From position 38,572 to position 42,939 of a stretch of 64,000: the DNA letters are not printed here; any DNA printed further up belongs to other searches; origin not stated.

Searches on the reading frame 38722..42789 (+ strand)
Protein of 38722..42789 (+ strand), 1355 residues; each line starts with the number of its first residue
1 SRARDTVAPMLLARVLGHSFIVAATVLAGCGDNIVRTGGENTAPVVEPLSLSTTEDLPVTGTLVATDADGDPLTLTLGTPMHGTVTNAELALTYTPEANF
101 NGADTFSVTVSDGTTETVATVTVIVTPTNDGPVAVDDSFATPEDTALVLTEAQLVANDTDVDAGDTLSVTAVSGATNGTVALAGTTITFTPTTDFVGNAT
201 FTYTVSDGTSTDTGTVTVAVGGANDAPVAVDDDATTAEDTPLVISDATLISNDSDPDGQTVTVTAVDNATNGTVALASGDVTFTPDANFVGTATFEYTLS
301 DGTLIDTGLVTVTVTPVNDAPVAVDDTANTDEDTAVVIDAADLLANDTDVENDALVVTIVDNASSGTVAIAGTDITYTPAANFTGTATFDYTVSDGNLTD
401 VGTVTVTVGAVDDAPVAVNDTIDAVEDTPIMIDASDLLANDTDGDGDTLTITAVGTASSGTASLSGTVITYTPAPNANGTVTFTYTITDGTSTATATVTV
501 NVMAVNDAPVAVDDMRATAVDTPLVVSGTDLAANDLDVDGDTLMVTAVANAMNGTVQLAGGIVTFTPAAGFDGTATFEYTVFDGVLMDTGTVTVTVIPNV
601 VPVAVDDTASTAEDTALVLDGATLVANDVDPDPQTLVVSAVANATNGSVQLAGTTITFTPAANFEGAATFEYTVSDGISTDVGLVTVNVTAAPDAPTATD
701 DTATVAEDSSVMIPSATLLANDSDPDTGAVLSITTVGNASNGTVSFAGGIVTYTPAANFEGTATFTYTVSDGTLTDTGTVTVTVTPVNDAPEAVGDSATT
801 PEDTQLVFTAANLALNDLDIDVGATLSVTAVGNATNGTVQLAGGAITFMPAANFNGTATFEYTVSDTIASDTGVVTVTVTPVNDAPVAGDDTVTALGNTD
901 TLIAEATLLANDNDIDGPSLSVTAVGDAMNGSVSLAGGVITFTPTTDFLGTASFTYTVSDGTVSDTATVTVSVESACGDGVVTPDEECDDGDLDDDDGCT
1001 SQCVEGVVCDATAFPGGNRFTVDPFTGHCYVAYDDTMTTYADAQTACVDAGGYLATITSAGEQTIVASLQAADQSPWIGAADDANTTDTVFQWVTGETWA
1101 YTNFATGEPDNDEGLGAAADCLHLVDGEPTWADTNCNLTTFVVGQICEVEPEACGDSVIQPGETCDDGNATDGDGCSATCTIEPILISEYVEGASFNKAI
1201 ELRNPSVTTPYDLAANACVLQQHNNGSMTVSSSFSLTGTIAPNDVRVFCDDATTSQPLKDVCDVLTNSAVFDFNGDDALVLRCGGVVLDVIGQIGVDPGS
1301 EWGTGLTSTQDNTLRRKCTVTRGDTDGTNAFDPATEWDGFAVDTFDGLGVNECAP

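Call 37: search_protein_families(library=pfam, proteins=[window:38722-42789:+], max_evalue=0.001)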
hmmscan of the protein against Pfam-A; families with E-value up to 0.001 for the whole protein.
window:38722-42789:+ (1355 aa): 9 families
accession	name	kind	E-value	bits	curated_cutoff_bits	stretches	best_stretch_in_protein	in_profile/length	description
PF17892.7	Cadherin_5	-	1.1e-193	628.5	26.5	10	317-408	1-97/98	Cadherin-like domain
PF17963.7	Big_9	-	2.1e-188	612.3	23.6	10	694-783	2-89/89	Bacterial Ig domain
PF17803.7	Cadherin_4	-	3.2e-147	479.7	25.1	10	310-377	3-69/71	Bacterial cadherin-like domain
PF16184.11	Cadherin_3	-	9.6e-17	61.4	25.5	0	330-384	11-63/106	Cadherin-like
PF19076.6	CshA_repeat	-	3.6e-13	50.5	27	0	255-294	43-81/103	Surface adhesin CshA repetitive domain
PF00059.27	Lectin_C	-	4.7e-11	43.8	22.6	1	1038-1139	3-100/107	Lectin C-type domain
PF13948.11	DUF4215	-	1.5e-10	41.6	27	2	974-1003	18-46/47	Domain of unknown function (DUF4215)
PF16820.11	PKD_3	-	4.7e-07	30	26.3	0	181-207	15-41/68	PKD-like domain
PF03724.22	META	-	0.00066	20.1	24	0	815-852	26-61/109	META domain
